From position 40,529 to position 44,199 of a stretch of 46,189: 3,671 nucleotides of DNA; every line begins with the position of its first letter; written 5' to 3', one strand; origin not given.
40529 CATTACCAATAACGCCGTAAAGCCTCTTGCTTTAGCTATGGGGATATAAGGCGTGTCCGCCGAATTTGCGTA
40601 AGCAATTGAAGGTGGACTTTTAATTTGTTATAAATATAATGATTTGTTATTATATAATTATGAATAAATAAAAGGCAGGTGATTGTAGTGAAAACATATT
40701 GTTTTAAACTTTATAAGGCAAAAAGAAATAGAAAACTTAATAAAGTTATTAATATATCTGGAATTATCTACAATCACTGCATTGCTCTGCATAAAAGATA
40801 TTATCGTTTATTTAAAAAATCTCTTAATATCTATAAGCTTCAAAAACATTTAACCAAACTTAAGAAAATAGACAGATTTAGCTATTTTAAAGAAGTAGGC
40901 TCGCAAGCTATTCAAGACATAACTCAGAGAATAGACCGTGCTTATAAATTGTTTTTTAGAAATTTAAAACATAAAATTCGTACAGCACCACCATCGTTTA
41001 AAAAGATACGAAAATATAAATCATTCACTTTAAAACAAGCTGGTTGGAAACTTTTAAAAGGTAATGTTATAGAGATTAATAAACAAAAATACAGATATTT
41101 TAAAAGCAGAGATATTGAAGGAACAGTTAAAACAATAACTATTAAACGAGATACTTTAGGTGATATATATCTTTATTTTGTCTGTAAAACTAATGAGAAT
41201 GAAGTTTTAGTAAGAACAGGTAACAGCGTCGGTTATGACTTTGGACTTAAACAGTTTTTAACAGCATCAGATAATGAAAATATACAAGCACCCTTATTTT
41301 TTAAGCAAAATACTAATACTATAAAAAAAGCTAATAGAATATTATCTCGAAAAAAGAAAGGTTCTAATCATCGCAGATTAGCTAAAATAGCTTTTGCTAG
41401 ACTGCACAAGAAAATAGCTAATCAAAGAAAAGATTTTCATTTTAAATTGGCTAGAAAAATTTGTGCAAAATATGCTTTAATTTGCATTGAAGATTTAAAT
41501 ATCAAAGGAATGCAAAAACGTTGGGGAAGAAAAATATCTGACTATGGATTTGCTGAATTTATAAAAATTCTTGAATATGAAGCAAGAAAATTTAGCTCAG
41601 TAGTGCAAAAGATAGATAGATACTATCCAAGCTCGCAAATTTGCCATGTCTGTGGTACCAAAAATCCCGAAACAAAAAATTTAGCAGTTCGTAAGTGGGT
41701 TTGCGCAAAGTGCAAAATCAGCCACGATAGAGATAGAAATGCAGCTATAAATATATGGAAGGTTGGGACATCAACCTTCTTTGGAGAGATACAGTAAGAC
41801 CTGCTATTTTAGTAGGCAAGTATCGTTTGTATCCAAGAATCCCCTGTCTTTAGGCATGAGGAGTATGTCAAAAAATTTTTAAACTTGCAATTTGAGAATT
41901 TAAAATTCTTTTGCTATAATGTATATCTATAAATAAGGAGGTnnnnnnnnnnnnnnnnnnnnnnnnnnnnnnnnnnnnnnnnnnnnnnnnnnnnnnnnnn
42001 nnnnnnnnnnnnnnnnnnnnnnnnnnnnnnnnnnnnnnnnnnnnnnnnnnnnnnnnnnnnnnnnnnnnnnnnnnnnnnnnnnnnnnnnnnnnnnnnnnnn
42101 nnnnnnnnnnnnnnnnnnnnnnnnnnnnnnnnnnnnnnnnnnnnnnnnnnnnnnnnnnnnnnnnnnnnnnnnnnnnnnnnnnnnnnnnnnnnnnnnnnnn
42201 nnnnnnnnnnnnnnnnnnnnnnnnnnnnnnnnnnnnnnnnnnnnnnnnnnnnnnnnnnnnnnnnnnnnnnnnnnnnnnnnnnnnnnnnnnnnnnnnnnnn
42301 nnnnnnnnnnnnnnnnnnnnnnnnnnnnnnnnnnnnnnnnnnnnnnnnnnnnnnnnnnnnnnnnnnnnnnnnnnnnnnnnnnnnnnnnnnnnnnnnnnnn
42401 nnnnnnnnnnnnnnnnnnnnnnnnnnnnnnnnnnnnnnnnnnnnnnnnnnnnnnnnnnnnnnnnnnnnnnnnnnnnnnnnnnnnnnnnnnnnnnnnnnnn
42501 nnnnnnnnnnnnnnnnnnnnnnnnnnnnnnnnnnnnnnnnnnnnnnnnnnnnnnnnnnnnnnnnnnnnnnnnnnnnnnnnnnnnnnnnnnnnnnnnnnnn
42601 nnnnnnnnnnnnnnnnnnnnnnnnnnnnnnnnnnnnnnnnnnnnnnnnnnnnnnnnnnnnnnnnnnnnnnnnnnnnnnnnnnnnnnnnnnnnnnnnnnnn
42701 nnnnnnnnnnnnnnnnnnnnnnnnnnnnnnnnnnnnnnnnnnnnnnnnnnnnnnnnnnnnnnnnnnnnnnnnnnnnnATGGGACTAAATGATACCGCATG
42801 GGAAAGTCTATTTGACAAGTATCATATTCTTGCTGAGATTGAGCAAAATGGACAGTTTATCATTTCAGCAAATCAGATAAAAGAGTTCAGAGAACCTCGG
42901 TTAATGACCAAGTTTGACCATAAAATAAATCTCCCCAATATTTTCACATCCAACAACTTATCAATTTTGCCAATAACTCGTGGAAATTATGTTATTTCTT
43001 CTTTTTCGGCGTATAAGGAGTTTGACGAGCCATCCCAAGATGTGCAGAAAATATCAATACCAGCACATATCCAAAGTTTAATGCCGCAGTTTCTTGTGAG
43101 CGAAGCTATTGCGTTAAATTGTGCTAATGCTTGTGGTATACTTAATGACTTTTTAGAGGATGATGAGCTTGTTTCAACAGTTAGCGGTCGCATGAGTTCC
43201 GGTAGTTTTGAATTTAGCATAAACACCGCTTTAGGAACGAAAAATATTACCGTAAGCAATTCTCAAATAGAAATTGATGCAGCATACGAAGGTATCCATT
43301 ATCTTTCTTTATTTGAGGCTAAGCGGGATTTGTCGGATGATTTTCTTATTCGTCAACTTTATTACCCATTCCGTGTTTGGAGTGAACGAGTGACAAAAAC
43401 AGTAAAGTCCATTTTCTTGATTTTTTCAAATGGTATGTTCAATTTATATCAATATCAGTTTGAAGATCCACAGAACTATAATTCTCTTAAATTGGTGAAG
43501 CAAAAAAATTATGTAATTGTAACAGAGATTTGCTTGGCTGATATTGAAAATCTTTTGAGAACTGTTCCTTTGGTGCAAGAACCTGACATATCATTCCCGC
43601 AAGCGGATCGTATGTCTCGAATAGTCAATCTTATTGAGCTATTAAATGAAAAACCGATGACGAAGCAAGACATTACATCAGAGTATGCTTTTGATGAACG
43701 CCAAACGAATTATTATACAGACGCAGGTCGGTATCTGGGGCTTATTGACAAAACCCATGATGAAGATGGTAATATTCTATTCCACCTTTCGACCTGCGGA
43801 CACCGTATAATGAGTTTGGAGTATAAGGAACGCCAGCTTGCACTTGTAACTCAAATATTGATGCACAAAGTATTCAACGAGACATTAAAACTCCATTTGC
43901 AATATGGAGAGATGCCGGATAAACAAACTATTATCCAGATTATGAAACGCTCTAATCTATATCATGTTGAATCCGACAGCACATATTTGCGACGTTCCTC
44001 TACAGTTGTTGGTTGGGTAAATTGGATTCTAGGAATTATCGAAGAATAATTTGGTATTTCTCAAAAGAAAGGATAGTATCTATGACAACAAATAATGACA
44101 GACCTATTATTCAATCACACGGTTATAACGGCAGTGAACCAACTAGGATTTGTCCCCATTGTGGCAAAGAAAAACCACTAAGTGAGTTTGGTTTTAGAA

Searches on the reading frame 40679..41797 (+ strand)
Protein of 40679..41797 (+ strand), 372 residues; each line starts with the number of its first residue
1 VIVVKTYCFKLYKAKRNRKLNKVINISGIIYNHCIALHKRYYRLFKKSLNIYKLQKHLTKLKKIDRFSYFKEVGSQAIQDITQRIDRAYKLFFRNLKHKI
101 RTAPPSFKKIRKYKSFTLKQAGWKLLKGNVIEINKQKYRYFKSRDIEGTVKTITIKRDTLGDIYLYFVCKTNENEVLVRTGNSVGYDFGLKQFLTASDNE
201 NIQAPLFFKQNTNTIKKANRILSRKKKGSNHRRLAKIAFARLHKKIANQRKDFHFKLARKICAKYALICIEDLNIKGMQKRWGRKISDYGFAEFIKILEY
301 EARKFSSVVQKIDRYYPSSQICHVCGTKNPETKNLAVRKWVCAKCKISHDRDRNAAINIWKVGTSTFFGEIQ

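Call 13: search_protein_families(library=pfam, proteins=[window:40679-41797:+], max_evalue=0.001)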
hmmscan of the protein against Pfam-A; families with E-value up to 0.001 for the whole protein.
window:40679-41797:+ (372 aa): 2 families
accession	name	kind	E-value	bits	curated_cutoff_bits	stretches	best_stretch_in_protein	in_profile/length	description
PF01385.25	OrfB_IS605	-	1.7e-22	80.3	30.5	1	168-280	3-118/120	Probable transposase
PF07282.18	Cas12f1-like_TNB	-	1.1e-20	74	26.3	1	291-359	1-60/60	Cas12f1-like, TNB domain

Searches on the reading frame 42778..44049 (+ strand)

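Call 13: search_protein_families(library=pfam, proteins=[window:42778-44049:+], max_evalue=0.001)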
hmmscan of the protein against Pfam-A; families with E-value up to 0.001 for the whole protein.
window:42778-44049:+ (423 aa): 3 families
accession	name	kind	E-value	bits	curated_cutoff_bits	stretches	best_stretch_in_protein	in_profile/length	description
PF22518.2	DUF6997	-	1.4e-66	224.4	27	1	75-246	2-175/175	Domain of unknown function (DUF6997)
PF23871.1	DUF7226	-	3e-56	189.7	27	1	281-421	1-141/142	Domain of unknown function (DUF7226)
PF22515.2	DUF6996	-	7e-34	116.1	27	1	5-73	1-71/71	Domain of unknown function (DUF6996)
